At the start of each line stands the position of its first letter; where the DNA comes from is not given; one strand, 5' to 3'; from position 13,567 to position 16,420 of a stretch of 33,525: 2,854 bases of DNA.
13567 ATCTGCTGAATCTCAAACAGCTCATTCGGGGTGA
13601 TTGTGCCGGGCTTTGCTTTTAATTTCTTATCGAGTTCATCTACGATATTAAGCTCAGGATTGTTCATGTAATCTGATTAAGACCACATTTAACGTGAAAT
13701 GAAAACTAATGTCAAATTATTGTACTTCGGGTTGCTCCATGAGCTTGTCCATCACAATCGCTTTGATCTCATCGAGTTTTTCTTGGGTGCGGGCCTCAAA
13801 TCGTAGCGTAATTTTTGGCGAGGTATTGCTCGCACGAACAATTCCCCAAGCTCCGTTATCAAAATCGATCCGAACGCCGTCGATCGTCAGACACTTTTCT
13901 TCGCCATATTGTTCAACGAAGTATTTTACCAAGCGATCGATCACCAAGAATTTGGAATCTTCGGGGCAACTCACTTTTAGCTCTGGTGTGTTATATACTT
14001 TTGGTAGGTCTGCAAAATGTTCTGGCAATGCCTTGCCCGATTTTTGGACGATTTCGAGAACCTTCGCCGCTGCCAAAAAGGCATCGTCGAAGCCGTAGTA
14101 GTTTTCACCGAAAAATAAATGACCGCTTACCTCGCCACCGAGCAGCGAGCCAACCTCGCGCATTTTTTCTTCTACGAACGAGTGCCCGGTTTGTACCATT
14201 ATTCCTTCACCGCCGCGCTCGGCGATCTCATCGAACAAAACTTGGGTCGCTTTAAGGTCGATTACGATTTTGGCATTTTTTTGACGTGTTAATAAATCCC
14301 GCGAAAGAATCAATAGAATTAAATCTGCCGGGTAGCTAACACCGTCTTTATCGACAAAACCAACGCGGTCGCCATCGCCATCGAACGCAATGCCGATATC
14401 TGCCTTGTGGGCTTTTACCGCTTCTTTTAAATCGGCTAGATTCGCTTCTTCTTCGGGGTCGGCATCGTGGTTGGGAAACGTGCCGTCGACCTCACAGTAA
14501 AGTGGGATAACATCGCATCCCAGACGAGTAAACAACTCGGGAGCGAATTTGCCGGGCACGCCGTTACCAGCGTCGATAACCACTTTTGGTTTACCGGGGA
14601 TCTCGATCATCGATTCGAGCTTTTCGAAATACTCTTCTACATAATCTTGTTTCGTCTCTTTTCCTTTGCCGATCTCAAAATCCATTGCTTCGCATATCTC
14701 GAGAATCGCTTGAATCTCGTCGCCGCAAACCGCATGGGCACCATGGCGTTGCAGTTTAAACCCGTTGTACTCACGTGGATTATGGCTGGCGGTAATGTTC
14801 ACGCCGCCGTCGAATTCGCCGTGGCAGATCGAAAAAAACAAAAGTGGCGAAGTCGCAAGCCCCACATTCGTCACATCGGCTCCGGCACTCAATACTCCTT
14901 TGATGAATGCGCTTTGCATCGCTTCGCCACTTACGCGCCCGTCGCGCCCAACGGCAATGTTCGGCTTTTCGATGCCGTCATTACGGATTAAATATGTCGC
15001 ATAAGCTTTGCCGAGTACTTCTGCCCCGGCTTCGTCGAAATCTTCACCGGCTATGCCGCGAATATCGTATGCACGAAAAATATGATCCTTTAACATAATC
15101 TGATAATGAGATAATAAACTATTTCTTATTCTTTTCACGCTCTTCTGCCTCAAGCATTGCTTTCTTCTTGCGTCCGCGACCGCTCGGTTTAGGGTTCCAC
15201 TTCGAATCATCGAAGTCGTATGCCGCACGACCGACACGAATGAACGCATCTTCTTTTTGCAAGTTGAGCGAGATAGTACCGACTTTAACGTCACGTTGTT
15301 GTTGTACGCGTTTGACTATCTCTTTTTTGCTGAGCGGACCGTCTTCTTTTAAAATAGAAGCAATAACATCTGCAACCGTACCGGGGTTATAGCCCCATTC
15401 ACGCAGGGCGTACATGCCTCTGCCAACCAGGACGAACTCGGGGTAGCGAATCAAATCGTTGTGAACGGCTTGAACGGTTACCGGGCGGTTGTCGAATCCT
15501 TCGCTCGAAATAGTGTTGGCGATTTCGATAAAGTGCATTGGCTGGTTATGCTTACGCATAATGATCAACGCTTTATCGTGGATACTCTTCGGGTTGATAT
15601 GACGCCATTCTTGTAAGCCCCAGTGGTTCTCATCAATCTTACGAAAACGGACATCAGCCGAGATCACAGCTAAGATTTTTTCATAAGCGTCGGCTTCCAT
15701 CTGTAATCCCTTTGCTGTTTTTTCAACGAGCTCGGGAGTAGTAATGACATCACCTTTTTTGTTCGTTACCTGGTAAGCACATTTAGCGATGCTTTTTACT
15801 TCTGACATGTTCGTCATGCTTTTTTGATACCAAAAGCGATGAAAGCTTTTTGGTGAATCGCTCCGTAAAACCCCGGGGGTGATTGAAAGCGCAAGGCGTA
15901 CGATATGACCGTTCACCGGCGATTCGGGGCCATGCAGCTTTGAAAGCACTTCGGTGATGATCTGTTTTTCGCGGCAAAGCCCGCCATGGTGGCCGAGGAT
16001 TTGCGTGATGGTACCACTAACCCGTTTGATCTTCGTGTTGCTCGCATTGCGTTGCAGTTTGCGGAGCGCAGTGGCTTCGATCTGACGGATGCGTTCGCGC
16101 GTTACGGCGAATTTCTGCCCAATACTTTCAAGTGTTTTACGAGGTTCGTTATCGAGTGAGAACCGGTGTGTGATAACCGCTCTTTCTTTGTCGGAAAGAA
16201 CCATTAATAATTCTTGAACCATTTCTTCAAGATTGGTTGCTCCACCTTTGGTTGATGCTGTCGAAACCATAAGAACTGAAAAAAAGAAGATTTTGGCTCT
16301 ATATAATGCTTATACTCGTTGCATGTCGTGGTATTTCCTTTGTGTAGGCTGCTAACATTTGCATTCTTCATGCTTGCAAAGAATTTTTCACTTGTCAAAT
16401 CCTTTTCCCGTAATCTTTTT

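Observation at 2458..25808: Six copies of a 42-bp palindromic element (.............-N16-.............), confined to intergenic gaps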

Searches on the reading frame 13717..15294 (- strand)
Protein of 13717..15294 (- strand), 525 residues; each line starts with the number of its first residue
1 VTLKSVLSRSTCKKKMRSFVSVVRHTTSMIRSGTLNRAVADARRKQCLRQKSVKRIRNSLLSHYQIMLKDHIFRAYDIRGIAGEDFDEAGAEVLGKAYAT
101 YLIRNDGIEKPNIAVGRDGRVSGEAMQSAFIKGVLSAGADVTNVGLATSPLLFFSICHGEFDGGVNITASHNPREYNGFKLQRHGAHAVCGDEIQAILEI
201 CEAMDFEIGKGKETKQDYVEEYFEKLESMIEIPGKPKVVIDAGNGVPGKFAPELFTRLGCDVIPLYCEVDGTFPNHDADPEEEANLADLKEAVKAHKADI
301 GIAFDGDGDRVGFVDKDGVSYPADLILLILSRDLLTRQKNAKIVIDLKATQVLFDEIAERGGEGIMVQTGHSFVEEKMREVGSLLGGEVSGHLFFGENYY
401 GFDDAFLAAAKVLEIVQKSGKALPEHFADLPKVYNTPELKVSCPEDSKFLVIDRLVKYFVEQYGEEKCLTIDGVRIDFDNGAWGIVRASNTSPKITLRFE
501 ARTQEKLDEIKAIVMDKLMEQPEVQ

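Call 7: search_protein_families(library=ncbifam, proteins=[window:13717-15294:-])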
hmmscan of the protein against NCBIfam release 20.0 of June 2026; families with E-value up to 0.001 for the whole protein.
window:13717-15294:- (525 aa): 6 families
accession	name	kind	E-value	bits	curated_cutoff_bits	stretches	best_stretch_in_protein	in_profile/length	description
NF046027.1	PhglucPhmanMutPgmG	equivalog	2.2e-126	422.2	600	1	70-519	7-451/460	phosphoglucomutase/phosphomannomutase PgmG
TIGR03990.1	Arch_GlmM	equivalog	2.3e-109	366.2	439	1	71-516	2-442/444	phosphoglucosamine mutase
NF007088.0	PRK09542.1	equivalog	6.5e-96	322.1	618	1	70-517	9-452/456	phosphomannomutase/phosphoglucomutase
NF011943.0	PRK15414.1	subfamily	7.2e-63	213.2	801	1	69-519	3-454/456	phosphomannomutase CpsG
TIGR01455.1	glmM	equivalog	1e-56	192.5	447.55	1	78-514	6-436/442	phosphoglucosamine mutase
NF005737.0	PRK07564.1-1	equivalog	5.2e-06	25.3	378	0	223-328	195-300/543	alpha-D-glucose phosphate-specific phosphoglucomutase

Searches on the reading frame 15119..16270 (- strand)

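Call 7: search_protein_families(library=ncbifam, proteins=[window:15119-16270:-])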
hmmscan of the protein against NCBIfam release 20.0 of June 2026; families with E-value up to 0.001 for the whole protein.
window:15119-16270:- (383 aa): 26 families (the best 25 are shown)
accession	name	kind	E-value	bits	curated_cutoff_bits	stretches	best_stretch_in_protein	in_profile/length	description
NF041931.2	MzaA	equivalog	9.6e-20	71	800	1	11-78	640-707/726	MZA anti-phage system associated sigma-70 family RNA polymerase sigma factor MzaA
NF004208.0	PRK05658.1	equivalog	2.7e-19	69.6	555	1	12-82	556-626/631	RNA polymerase sigma factor RpoD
TIGR02393.1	RpoD_Cterm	equivalog_domain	9.9e-19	67.9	354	1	11-82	163-234/238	RNA polymerase sigma factor RpoD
NF005643.0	PRK07406.1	equivalog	1e-17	64.3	500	1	14-82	325-393/397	RNA polymerase sigma factor RpoD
NF006666.0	PRK09210.1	equivalog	2.7e-17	63.1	572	1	11-81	295-365/370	RNA polymerase sigma factor RpoD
NF004562.0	PRK05901.1-4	equivalog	8.8e-17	60.8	779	1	9-78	477-546/571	RNA polymerase sigma factor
NF004207.0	PRK05657.1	equivalog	9.8e-15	54.7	394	1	12-82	253-323/329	RNA polymerase sigma factor RpoS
NF004561.0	PRK05901.1-3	equivalog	6.1e-14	52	582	1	12-74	463-525/537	RNA polymerase sigma factor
TIGR02394.1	rpoS_proteo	equivalog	6.7e-14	52.1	378.7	1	12-81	210-279/285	RNA polymerase sigma factor RpoS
NF005920.0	PRK07921.1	subfamily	1.5e-13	50.4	464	1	11-81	253-323/328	RNA polymerase sigma factor SigB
NF004564.0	PRK05901.2-2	equivalog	4.8e-13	48.6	617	1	15-82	420-489/500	RNA polymerase sigma factor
TIGR02997.1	Sig70-cyanoRpoD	subfamily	8.4e-13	48.2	384.5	1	14-73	239-298/298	RNA polymerase sigma factor, RpoD/SigA family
NF004560.0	PRK05901.1-1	equivalog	1.7e-12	47.2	711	1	12-75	442-505/516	RNA polymerase sigma factor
TIGR04567.1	RNAP_delt_lowGC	equivalog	3.9e-12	46.2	42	1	160-225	4-73/83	DNA-directed RNA polymerase subunit delta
NF005785.0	PRK07598.1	equivalog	7.4e-12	44.8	554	1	14-81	340-407/415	RNA polymerase sigma factor SigC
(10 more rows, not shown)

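Call 30: search_protein_families(library=pfam, max_evalue=1, proteins=[window:15119-16270:-])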
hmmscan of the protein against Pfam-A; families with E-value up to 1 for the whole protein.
window:15119-16270:- (383 aa): 5 families
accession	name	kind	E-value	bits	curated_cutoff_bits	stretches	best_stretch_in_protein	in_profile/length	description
PF05066.19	HARE-HTH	-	4.9e-15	56.1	25.9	2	229-292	2-71/71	HB1, ASXL, restriction endonuclease HTH domain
PF04545.22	Sigma70_r4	-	1.7e-13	50.3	24.1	1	22-73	2-49/50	Sigma-70, region 4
PF11784.13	DUF3320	-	0.003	17.9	25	1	295-324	8-37/50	Protein of unknown function (DUF3320)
PF23159.1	WH_Rok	-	0.025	15.1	27.6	1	302-334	4-37/58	Repressor Rok winged helix domain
PF24706.1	DUF7669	-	0.033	14.9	23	1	299-338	6-46/75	Domain of unknown function (DUF7669)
